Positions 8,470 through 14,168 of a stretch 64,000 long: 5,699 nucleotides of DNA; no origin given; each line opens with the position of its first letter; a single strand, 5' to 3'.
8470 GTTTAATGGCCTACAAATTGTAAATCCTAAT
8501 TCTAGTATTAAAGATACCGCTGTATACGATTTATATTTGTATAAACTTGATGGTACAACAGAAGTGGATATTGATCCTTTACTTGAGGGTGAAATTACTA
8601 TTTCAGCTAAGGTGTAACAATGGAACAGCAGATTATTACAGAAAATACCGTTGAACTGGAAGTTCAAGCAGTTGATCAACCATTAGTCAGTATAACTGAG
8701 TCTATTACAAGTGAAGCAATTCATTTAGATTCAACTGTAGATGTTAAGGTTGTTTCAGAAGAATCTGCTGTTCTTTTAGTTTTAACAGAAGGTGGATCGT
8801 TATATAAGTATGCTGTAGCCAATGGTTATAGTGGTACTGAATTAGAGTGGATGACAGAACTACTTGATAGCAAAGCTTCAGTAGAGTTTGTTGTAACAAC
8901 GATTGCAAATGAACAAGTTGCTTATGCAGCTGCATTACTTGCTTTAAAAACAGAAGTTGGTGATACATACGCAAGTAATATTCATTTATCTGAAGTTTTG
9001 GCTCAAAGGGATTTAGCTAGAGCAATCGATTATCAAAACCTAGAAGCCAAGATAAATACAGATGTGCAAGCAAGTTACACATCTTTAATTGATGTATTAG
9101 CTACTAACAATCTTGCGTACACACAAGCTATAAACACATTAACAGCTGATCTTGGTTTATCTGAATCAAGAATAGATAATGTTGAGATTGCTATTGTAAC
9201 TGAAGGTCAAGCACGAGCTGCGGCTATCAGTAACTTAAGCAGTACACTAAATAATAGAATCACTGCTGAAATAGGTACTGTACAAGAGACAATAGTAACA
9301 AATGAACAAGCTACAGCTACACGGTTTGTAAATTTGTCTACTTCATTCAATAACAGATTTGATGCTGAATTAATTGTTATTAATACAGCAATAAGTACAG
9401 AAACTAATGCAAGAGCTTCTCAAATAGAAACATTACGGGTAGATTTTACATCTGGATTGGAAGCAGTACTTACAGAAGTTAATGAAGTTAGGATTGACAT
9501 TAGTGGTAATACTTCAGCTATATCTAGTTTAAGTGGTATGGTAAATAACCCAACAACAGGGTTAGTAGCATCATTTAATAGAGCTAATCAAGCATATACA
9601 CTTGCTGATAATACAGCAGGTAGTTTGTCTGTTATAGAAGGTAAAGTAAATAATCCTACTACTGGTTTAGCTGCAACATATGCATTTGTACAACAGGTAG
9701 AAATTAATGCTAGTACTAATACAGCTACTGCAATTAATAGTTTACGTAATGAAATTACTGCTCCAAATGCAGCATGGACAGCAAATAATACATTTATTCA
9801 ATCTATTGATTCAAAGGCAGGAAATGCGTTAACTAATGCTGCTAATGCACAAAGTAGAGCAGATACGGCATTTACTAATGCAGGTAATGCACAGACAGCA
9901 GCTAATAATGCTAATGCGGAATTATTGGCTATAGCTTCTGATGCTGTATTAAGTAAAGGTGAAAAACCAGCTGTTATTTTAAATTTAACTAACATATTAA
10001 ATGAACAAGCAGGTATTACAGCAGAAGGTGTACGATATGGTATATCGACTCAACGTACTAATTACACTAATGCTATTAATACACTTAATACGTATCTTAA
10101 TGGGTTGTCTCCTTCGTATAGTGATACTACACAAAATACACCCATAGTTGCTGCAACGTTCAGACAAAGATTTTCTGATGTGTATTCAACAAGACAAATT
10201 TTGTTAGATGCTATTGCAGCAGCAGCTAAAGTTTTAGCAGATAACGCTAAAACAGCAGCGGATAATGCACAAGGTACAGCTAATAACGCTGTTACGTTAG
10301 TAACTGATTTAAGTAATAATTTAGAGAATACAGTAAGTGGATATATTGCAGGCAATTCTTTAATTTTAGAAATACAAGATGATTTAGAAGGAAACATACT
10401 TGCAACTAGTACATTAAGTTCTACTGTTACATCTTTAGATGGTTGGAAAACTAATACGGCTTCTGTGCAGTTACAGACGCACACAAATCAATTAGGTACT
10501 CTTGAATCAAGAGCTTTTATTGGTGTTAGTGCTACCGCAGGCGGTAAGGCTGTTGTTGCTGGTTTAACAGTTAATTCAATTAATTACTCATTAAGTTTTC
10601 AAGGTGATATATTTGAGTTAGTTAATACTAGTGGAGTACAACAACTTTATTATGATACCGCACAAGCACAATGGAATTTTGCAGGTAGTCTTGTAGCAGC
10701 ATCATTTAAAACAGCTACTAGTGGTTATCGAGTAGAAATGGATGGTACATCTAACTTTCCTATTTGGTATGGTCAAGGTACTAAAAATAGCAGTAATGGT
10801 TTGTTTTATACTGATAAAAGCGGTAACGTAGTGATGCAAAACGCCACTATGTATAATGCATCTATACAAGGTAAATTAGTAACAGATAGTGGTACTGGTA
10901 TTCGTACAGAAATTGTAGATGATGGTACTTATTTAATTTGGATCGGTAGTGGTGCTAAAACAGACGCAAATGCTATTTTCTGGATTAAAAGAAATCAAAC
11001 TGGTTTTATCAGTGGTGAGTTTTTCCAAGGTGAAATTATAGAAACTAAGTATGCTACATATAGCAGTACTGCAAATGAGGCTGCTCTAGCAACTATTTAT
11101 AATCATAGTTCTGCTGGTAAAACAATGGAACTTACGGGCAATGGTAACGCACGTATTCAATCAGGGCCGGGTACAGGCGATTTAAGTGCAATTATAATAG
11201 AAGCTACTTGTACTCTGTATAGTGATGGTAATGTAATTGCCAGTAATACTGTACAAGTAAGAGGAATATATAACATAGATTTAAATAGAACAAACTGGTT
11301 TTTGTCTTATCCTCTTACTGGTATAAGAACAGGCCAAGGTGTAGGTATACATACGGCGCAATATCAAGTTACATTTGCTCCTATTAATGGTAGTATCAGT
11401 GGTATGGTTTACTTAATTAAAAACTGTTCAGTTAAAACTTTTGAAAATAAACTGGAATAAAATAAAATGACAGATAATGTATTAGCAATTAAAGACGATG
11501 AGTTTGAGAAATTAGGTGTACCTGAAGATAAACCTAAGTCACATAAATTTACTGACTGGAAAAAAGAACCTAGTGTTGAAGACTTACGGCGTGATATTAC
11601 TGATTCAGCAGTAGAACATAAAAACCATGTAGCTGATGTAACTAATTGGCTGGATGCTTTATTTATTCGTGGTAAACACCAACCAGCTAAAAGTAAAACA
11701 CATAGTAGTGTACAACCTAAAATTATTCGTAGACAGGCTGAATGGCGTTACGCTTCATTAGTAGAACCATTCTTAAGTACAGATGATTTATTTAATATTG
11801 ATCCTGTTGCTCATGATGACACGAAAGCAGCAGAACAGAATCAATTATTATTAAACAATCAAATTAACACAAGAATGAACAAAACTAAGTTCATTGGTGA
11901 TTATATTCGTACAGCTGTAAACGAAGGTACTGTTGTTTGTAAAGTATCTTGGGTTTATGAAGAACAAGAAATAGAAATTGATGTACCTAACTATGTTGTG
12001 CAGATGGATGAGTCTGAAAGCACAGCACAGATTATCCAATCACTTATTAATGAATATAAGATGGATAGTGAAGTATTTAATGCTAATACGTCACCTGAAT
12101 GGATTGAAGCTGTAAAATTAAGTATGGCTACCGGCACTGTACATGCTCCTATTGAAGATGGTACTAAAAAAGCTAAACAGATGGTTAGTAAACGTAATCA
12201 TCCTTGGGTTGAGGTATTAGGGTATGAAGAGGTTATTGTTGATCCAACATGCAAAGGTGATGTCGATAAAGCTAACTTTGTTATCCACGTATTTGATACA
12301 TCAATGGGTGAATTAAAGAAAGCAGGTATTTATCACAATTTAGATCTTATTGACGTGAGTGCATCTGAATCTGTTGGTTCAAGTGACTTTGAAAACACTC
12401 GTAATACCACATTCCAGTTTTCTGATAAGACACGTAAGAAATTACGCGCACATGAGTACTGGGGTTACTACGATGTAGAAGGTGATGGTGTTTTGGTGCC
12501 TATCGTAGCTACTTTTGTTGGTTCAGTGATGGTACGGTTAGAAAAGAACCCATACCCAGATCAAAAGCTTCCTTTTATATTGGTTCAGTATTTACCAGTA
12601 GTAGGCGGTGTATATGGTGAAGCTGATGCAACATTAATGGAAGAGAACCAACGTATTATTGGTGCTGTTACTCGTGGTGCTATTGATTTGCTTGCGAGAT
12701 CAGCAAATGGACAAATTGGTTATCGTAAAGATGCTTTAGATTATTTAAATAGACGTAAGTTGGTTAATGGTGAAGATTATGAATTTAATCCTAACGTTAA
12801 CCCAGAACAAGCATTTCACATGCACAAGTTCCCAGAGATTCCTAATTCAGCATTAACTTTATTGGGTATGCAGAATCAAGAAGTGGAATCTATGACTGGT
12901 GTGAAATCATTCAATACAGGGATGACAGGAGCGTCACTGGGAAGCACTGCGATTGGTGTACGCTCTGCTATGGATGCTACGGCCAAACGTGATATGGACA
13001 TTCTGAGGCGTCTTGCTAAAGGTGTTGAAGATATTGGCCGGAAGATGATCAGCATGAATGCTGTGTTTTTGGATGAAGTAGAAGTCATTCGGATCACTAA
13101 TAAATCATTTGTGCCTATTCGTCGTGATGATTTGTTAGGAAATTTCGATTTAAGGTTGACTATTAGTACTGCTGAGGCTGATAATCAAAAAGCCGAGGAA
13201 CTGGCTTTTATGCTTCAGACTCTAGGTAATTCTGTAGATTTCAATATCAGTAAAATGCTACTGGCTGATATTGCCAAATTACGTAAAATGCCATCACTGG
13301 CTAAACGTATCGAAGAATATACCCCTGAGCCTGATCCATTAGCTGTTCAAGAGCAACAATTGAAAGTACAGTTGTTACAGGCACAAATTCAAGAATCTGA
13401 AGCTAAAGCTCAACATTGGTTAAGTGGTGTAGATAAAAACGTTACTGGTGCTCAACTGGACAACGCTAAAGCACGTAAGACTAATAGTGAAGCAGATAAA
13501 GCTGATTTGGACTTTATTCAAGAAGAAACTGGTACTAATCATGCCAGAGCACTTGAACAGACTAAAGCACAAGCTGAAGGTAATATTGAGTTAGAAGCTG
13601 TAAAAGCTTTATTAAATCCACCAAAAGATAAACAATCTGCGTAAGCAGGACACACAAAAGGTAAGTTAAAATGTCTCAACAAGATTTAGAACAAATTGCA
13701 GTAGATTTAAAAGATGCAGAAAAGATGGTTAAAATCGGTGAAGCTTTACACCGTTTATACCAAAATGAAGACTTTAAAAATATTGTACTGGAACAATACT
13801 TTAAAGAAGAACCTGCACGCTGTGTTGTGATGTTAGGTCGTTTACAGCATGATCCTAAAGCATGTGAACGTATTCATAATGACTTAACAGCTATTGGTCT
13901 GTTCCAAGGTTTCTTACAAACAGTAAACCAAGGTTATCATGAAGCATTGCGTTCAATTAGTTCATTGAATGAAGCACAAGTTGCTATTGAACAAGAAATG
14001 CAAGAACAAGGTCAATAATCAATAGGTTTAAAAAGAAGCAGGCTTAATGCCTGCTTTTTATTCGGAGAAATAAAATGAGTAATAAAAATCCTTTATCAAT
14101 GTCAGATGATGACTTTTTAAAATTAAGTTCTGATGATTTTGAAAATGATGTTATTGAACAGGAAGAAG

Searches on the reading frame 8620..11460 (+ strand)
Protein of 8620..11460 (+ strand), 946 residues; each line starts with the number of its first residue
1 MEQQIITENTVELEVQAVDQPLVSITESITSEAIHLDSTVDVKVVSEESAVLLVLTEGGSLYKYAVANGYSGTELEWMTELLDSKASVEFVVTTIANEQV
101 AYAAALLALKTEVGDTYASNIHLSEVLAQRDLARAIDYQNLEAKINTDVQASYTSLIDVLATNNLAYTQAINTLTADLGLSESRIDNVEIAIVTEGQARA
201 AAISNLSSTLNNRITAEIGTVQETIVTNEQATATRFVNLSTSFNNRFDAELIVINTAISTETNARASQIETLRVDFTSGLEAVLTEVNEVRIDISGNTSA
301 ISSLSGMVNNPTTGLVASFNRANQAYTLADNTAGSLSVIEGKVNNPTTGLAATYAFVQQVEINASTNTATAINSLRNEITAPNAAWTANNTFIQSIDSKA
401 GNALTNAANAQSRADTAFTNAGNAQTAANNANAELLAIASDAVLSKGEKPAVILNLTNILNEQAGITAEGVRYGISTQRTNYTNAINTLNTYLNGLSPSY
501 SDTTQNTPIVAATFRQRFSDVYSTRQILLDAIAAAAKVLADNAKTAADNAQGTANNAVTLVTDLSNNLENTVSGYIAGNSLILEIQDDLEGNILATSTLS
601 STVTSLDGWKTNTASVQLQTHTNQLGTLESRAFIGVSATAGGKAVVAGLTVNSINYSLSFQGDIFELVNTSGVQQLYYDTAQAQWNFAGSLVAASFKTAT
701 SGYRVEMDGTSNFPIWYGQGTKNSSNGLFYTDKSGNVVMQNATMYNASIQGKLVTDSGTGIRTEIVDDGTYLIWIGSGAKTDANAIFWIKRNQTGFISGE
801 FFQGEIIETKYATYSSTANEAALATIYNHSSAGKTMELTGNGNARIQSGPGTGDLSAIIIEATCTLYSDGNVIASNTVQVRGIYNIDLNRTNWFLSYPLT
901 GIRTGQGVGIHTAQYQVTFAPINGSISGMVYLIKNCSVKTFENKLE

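Call 27: search_protein_families(library=phrogs, proteins=[window:8620-11460:+], max_evalue=0.001)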
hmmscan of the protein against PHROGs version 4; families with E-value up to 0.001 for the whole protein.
window:8620-11460:+ (946 aa): 2 families
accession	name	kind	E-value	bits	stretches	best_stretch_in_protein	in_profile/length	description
phrog_38044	-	unknown function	6.5e-19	67.5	1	226-560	1309-1626/3576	-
phrog_31539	-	unknown function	1.7e-14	54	1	396-544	377-529/899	-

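Call 68: search_protein_families(library=pfam, proteins=[window:8620-11460:+], max_evalue=0.1)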
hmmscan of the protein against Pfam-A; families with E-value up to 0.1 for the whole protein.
window:8620-11460:+ (946 aa): 2 families
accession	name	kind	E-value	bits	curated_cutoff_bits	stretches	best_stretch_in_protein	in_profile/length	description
PF11839.13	Alanine_zipper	-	0.00091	19.9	23.1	1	393-433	3-43/69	Alanine-zipper, major outer membrane lipoprotein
PF12123.13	CBD_PlyG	-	0.081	13.1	28.2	0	64-85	17-38/44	PlyG Cell wall binding domain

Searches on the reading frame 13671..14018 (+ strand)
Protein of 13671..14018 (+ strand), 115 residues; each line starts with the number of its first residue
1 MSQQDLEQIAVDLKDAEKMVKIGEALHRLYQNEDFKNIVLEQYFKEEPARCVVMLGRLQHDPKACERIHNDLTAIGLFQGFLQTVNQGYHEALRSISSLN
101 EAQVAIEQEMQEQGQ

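Call 27: search_protein_families(library=phrogs, proteins=[window:13671-14018:+], max_evalue=0.001)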
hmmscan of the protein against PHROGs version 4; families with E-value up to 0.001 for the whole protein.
window:13671-14018:+ (115 aa): 1 family
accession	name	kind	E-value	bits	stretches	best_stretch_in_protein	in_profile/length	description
phrog_2346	-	unknown function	1.1e-23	84.4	1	4-112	3-111/112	-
